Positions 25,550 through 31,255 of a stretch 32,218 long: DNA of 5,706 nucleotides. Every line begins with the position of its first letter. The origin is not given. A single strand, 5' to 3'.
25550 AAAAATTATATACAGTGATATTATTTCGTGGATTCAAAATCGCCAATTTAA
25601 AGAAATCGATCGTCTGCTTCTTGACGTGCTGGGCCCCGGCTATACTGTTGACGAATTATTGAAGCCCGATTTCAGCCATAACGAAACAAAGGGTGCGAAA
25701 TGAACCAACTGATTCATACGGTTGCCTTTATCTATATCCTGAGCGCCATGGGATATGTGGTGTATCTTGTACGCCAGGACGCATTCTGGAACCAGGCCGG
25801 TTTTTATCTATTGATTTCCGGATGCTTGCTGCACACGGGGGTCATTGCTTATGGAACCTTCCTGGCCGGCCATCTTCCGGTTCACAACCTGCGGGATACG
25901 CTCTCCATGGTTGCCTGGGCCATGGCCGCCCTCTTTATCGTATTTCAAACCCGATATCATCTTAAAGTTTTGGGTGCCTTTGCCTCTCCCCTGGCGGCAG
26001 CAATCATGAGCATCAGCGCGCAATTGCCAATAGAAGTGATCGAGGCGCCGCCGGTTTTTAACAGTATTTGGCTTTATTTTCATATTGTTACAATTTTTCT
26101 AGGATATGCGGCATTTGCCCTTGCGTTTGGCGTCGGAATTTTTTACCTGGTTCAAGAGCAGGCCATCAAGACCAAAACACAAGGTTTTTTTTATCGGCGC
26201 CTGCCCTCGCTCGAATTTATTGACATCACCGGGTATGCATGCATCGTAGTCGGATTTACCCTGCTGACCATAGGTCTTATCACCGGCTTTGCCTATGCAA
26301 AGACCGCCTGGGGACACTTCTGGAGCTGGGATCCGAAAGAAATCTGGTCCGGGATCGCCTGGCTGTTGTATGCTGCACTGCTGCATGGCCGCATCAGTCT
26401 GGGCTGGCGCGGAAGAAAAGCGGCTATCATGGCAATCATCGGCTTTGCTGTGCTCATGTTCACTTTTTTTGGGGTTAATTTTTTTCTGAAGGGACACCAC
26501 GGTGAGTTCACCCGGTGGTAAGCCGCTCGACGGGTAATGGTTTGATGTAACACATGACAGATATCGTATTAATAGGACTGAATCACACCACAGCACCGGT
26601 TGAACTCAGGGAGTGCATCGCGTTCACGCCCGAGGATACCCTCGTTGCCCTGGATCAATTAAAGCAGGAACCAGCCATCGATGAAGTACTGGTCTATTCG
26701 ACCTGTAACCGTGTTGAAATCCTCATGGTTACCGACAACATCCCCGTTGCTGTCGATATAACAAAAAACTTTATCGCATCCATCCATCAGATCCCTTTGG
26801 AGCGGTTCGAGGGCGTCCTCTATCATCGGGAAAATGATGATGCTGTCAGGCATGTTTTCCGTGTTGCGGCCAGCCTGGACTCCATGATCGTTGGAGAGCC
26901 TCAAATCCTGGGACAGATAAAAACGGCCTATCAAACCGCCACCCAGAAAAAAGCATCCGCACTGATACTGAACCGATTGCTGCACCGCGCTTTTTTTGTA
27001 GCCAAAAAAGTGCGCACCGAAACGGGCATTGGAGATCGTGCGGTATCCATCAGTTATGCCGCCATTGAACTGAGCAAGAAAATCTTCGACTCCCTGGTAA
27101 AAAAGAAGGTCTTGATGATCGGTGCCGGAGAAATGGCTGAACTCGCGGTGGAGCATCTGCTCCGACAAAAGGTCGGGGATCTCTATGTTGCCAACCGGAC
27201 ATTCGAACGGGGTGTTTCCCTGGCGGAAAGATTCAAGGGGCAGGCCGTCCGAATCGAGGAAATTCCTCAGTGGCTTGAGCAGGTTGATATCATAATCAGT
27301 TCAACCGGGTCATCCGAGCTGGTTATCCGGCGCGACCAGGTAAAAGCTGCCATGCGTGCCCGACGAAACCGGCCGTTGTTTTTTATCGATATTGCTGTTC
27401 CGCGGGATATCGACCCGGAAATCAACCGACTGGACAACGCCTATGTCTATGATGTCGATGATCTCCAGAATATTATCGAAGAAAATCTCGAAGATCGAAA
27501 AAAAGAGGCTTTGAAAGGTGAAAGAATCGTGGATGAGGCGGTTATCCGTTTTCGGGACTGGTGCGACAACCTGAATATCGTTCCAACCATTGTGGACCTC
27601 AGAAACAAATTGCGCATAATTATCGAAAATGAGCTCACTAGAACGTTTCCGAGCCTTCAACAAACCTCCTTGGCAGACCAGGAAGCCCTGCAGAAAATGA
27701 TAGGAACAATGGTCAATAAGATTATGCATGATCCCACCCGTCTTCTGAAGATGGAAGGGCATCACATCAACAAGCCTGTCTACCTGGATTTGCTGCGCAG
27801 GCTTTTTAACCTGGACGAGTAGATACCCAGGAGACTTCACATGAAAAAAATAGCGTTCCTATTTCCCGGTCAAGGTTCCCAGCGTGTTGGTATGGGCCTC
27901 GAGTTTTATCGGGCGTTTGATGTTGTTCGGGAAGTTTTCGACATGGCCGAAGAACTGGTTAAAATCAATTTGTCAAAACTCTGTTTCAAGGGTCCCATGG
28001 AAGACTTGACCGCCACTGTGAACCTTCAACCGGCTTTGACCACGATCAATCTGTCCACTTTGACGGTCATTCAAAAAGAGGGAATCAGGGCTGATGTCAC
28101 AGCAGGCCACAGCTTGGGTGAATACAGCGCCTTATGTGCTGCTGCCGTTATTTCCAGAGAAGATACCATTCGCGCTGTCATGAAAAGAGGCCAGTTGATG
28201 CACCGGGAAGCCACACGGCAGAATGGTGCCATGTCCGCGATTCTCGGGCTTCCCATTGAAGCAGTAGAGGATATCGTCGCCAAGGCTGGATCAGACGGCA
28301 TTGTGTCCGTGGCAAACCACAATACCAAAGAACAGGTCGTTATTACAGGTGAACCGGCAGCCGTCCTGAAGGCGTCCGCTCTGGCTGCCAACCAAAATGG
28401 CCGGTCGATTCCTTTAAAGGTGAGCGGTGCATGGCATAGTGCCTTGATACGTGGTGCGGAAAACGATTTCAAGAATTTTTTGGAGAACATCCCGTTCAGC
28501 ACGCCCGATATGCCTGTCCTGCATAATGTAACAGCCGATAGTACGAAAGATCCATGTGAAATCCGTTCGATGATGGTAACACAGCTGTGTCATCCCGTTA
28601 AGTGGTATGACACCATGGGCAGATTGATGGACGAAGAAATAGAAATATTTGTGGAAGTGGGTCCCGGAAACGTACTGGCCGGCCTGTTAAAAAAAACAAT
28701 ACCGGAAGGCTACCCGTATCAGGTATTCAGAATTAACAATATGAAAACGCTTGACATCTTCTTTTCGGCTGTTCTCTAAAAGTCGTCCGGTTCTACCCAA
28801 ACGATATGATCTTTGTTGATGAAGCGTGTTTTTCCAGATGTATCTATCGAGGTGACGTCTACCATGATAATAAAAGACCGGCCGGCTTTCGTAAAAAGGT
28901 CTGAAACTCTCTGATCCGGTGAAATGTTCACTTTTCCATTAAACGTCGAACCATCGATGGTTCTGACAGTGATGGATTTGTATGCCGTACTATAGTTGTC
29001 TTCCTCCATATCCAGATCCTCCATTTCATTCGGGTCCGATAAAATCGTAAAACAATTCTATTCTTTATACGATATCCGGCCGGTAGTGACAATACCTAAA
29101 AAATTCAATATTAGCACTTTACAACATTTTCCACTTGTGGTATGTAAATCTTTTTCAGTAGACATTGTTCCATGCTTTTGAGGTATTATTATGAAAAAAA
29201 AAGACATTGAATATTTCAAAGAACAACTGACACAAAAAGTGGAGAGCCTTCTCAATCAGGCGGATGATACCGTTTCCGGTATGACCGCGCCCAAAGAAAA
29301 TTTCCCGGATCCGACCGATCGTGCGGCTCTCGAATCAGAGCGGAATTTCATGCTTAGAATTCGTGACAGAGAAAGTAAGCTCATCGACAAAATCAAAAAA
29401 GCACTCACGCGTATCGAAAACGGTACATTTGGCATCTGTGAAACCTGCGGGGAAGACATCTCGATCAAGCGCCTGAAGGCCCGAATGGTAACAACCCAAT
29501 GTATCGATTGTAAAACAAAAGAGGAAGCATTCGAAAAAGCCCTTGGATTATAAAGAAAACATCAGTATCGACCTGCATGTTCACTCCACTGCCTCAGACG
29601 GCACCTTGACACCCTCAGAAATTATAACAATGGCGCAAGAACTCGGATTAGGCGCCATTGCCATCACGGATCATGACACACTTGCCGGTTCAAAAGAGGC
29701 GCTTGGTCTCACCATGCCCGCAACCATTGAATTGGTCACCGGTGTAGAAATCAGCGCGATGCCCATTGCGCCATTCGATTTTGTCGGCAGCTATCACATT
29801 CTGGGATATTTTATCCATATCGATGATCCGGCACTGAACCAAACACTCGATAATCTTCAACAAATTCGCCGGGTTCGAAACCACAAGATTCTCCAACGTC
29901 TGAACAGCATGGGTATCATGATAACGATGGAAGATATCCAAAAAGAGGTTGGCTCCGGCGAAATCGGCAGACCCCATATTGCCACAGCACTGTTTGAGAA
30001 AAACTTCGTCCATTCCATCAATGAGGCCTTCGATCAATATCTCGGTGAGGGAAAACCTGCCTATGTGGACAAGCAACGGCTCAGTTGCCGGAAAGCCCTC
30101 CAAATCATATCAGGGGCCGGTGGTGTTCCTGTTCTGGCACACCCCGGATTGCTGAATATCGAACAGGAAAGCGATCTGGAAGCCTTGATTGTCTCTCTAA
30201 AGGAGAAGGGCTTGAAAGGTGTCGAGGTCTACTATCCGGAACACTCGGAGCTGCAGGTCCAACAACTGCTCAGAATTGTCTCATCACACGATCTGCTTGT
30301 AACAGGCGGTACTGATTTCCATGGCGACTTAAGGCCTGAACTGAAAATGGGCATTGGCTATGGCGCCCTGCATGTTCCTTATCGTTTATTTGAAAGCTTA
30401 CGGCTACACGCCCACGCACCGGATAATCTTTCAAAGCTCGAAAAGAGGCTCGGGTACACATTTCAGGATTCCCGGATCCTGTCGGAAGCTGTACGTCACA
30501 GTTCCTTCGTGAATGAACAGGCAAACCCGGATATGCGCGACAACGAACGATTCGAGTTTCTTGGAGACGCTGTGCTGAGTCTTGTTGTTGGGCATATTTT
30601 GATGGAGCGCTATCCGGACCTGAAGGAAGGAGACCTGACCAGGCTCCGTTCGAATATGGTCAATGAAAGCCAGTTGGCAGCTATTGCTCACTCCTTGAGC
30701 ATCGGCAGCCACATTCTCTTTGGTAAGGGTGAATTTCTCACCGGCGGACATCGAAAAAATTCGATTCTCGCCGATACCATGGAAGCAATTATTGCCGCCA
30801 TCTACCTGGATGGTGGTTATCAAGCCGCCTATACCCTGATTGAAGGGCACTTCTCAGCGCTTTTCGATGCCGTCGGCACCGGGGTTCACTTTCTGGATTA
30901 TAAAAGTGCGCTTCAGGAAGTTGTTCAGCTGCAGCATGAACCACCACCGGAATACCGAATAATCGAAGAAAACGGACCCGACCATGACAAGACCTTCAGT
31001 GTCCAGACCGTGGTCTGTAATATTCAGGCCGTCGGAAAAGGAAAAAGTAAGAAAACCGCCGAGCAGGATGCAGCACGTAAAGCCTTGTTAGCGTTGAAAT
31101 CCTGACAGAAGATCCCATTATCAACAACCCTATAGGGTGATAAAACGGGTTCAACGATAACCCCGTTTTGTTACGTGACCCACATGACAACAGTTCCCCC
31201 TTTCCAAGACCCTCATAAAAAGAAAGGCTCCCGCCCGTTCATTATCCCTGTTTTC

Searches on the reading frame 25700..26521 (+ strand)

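Call 58: search_protein_families(library=pfam, proteins=[window:25700-26521:+])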
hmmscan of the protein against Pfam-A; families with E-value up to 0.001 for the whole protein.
window:25700-26521:+ (273 aa): 1 family
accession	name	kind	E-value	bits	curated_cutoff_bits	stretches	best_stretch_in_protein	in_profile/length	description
PF01578.25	Cytochrom_C_asm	-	5.3e-47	160.6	29.9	1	62-267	2-212/212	Cytochrome C assembly protein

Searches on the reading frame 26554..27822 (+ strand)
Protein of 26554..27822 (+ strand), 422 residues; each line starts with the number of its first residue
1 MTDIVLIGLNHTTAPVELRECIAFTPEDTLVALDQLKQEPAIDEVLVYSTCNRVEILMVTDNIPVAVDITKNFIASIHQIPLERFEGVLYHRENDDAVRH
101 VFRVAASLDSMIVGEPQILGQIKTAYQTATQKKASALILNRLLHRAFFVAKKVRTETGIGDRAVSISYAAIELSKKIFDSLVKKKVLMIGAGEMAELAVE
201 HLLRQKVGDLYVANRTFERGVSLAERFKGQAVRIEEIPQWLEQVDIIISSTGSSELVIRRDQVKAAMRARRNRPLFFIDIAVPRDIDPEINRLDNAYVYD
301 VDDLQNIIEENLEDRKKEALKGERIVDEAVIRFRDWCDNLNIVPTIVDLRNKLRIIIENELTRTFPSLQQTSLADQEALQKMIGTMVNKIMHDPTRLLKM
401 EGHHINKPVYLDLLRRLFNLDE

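Call 58: search_protein_families(library=pfam, proteins=[window:26554-27822:+])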
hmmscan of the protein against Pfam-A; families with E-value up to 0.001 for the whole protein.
window:26554-27822:+ (422 aa): 4 families
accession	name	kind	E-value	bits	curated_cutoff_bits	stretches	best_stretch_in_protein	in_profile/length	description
PF05201.20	GlutR_N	-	3.4e-50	170.2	27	1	7-157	1-151/151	Glutamyl-tRNAGlu reductase, N-terminal domain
PF01488.26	Shikimate_DH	-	1.6e-47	161.5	24.3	1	172-307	1-138/138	Shikimate / quinate 5-dehydrogenase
PF00745.25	GlutR_dimer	-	1e-22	80.7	22.9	1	323-420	3-99/99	Glutamyl-tRNAGlu reductase, dimerisation domain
PF13241.12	NAD_binding_7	-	0.00034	21.6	22.1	1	181-256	5-74/104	Putative NAD(P)-binding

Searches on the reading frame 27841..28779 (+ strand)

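Call 58: search_protein_families(library=pfam, proteins=[window:27841-28779:+])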
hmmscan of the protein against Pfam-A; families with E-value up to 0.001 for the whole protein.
window:27841-28779:+ (312 aa): 1 family
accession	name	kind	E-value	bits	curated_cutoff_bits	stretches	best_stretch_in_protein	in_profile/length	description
PF00698.26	Acyl_transf_1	-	6.6e-41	141.2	32.7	1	6-289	2-281/319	Acyl transferase domain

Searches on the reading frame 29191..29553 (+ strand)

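Call 59: search_protein_families(library=pfam, proteins=[window:29191-29553:+], max_evalue=0.01)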
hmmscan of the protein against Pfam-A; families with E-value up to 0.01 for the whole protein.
window:29191-29553:+ (120 aa): 2 families
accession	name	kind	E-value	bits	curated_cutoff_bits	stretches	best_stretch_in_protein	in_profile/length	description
PF21157.2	DksA_N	-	5.9e-26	91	27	1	6-75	2-71/71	DnaK suppressor protein DksA, N-terminal domain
PF01258.23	zf-dskA_traR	-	9.4e-12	45.2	24.9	1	78-112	1-35/36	Prokaryotic dksA/traR C4-type zinc finger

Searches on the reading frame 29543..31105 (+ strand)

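Call 58: search_protein_families(library=pfam, proteins=[window:29543-31105:+])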
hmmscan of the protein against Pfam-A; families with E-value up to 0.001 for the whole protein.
window:29543-31105:+ (520 aa): 5 families
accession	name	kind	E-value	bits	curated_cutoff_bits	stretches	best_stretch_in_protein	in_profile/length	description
PF14622.11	Ribonucleas_3_3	-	1.8e-34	119.1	35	1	309-435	1-122/128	Ribonuclease-III-like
PF00636.31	Ribonuclease_3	-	3.2e-23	82.9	27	1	335-425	1-102/102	Ribonuclease III domain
PF00035.32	dsrm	-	7.5e-16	58.9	23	1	453-517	1-65/66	Double-stranded RNA binding motif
PF02811.25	PHP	-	1.7e-11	45.2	26.4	1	10-155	1-115/164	PHP domain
PF22935.1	RM44_endonuclase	-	2.7e-07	31.2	27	1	300-420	10-139/139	Large ribosomal subunit protein mL44, endonuclease domain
